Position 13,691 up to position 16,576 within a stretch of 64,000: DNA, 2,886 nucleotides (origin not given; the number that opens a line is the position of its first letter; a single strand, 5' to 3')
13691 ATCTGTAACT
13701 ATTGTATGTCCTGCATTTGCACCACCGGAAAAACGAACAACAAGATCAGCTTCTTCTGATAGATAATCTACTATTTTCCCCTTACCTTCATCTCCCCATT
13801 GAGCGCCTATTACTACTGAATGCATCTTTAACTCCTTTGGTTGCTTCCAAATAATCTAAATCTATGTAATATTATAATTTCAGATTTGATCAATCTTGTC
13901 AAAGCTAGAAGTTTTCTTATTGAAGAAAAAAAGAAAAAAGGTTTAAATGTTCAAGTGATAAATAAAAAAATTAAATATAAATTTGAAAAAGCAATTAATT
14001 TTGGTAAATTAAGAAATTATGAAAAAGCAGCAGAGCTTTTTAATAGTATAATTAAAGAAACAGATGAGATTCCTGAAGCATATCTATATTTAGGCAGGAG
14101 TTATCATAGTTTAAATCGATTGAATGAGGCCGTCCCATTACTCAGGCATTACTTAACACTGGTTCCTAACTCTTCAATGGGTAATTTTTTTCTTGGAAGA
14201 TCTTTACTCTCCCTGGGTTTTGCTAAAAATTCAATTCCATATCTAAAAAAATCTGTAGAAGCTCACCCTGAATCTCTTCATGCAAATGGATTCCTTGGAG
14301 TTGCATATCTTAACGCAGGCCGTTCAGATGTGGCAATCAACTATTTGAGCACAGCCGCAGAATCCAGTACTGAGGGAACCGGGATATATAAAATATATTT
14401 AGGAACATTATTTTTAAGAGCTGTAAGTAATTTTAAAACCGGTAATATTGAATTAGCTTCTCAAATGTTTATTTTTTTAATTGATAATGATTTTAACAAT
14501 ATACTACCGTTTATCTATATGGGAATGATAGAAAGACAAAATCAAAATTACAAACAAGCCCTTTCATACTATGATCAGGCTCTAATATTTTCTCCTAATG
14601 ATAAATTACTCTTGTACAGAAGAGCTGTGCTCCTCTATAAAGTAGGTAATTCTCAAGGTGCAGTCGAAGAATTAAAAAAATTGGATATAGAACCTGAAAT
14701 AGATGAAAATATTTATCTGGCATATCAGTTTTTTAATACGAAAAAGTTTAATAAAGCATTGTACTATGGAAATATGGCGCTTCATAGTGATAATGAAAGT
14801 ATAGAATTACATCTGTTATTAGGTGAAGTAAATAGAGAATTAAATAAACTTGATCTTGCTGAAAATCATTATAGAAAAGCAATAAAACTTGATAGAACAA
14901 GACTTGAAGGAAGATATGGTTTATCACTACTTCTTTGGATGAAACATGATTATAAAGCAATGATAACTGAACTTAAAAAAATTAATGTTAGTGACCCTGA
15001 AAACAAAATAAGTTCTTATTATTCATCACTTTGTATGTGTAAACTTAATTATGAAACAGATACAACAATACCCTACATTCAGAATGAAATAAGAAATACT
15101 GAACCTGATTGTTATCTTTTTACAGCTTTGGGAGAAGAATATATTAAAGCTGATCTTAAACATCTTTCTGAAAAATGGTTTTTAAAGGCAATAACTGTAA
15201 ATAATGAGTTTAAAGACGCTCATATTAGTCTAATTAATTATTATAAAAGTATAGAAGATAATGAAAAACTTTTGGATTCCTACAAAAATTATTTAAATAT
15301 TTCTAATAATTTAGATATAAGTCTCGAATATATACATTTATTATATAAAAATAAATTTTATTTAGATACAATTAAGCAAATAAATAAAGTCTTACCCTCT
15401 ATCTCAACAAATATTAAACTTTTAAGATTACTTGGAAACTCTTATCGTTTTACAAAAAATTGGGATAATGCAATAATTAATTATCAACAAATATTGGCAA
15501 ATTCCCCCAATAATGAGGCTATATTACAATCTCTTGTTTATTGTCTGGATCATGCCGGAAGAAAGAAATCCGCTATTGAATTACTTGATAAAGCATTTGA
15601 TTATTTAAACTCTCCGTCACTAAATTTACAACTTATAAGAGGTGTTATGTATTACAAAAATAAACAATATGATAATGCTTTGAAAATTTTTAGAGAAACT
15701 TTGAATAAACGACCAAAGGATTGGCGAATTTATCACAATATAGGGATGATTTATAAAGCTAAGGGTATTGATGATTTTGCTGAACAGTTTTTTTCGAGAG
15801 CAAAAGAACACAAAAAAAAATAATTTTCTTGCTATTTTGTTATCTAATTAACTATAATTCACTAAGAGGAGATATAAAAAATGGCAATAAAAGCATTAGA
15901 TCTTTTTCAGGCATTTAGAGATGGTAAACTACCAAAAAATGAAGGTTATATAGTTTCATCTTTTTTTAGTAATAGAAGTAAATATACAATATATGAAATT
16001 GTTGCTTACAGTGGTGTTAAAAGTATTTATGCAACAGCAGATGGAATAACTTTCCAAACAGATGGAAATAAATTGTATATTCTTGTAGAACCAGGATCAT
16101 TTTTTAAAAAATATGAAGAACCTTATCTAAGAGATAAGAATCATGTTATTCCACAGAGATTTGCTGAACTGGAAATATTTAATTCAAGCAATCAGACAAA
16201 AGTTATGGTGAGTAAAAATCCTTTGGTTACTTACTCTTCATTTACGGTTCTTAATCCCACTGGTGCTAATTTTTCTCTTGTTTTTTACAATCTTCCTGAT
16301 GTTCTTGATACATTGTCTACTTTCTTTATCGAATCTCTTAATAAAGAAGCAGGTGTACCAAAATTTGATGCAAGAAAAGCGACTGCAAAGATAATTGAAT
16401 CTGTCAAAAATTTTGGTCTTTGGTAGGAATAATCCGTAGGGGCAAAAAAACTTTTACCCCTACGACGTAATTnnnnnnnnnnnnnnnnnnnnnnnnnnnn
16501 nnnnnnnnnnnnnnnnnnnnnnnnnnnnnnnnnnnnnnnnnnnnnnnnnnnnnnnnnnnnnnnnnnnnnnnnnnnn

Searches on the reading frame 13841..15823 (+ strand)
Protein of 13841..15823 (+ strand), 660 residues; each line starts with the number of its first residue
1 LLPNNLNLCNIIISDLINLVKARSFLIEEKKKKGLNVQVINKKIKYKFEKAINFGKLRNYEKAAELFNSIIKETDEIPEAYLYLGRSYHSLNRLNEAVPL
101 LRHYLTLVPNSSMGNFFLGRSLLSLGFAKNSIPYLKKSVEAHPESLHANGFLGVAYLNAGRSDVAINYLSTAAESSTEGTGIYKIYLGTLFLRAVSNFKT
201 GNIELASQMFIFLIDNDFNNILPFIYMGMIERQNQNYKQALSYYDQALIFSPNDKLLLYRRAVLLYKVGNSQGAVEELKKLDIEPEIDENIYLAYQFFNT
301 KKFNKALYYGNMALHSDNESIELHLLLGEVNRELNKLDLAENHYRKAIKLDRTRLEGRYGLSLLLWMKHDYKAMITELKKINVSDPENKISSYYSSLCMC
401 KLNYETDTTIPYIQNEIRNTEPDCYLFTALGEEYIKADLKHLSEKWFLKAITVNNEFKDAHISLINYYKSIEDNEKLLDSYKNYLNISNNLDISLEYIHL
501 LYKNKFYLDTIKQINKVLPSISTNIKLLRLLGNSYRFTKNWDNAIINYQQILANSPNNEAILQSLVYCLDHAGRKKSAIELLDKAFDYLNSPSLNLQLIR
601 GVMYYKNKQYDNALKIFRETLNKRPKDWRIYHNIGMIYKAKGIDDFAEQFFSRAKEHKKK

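Call 7: search_protein_families(library=pfam, proteins=[window:13841-15823:+], max_evalue=0.01)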
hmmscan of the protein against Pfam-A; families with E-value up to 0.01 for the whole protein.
window:13841-15823:+ (660 aa): 29 families (the best 25 are shown)
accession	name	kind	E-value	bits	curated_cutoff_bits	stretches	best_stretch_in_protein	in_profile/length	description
PF07719.23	TPR_2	-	5.8e-35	117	27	3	225-254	5-34/34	Tetratricopeptide repeat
PF13432.12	TPR_16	-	4.6e-30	104.1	32.7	2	49-111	2-64/65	Tetratricopeptide repeat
PF14559.12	TPR_19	-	8.6e-29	100.1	25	3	540-585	6-51/68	Tetratricopeptide repeat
PF13424.12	TPR_12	-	1.5e-25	89.6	30.1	1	527-587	5-73/77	Tetratricopeptide repeat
PF00515.34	TPR_1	-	1.6e-25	88.3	27.8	2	322-352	2-32/34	Tetratricopeptide repeat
PF13428.12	TPR_14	-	2.4e-24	83.8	23.5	0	78-119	1-42/44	Tetratricopeptide repeat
PF13181.12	TPR_8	-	1.4e-23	81.4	25.7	1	322-352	2-32/34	Tetratricopeptide repeat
PF13174.12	TPR_6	-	7.5e-19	67.5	26.3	0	530-557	5-32/33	Tetratricopeptide repeat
PF12895.13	ANAPC3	-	3.3e-16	59.8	27.2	1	539-619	3-81/82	Anaphase-promoting complex, cyclosome, subunit 3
PF13414.12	TPR_11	-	2.8e-15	56.2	26.8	2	603-642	3-42/42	TPR repeat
PF13176.12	TPR_7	-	8e-15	54.1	27.9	0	528-557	2-33/36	Tetratricopeptide repeat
PF23914.1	TPR_CcmH_CycH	-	1.3e-13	51.5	42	0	313-372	42-101/158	Cytochrome c-type biogenesis protein H TPR domain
PF13431.12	TPR_17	-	8.3e-11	41.7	24.4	0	243-275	1-33/34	Tetratricopeptide repeat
PF13371.12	TPR_9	-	8.6e-10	38.9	35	1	233-279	7-53/73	Tetratricopeptide repeat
PF25064.1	ARM_TT21_5th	-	1e-09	39.2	27.8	1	539-594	15-70/117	TT21 fifth ARM repeats domain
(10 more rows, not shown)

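Call 8: search_protein_families(library=ncbifam, proteins=[window:13841-15823:+], max_evalue=0.01)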
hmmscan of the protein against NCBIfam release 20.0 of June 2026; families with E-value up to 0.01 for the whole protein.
window:13841-15823:+ (660 aa): 24 families
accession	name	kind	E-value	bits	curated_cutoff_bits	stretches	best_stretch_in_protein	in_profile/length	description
TIGR02917.1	PEP_TPR_lipo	equivalog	8.7e-38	129.8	312.2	4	425-641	602-817/899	XrtA/PEP-CTERM system TPR-repeat protein PrsT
NF040959.1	MamA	equivalog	4e-36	124.4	200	5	45-183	38-176/204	magnetosome protein MamA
TIGR02552.1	LcrH_SycD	equivalog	2.2e-22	79.2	104.8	1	188-279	19-110/136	SycD/LcrH family type III secretion system chaperone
TIGR02521.1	type_IV_pilW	equivalog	2.1e-20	73.3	154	3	278-354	22-98/234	type IV pilus biogenesis/stability protein PilW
NF052415.1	T3SS_chap_SctY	equivalog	4.1e-16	59.4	70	1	525-621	6-104/106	type III secretion apparatus assembly chaperone SctY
NF033920.0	C39_PA2778_fam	equivalog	2.7e-15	56.5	150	1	597-657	193-253/255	PA2778 family cysteine peptidase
NF047371.1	FlcA_CTERM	equivalog_domain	6.5e-15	54.6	300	3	226-294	443-512/646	periplasmic flagellar collar protein FlcA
NF008757.0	PRK11788.1-5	equivalog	1.6e-14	53.9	363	1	427-634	110-322/388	lipopolysaccharide assembly protein LapB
NF053607.1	CHU_0125_OmpA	equivalog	7.2e-11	41.3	620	0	48-136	23-111/639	CHU_0125 family OmpA-like outer membrane integrity protein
TIGR03939.1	PGA_TPR_OMP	equivalog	2.3e-10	39.3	366.65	1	522-628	83-188/800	poly-beta-1,6 N-acetyl-D-glucosamine export porin PgaA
NF008520.0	PRK11447.1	equivalog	2.8e-09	35.3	858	0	121-178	278-335/1157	cellulose synthase complex outer membrane protein BcsC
TIGR00540.1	TPR_hemY_coli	hypoth_equivalog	1.4e-07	30.6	142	0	483-581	286-381/385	heme biosynthesis-associated TPR protein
TIGR02795.1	tol_pal_ybgF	equivalog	2.8e-07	31.2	90.1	0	48-145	6-109/119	tol-pal system protein YbgF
NF007468.0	PRK10049.1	equivalog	4.6e-07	28.4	1043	1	532-647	108-221/817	poly-beta-1,6 N-acetyl-D-glucosamine export porin PgaA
NF008756.0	PRK11788.1-4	equivalog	1.1e-06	27.9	474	1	450-658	61-279/389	lipopolysaccharide assembly protein LapB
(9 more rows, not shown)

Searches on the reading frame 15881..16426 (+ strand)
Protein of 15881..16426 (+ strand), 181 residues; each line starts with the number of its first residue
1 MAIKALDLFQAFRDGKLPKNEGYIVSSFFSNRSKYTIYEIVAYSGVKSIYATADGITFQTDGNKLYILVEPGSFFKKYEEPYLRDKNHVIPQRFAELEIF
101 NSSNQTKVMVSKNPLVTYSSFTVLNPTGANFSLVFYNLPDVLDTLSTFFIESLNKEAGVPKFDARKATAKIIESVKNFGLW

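Call 7: search_protein_families(library=pfam, proteins=[window:15881-16426:+], max_evalue=0.01)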
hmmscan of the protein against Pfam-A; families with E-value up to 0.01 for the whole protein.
window:15881-16426:+ (181 aa): 0 families

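Call 8: search_protein_families(library=ncbifam, proteins=[window:15881-16426:+], max_evalue=0.01)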
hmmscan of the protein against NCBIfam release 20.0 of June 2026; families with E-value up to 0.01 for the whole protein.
window:15881-16426:+ (181 aa): 0 families
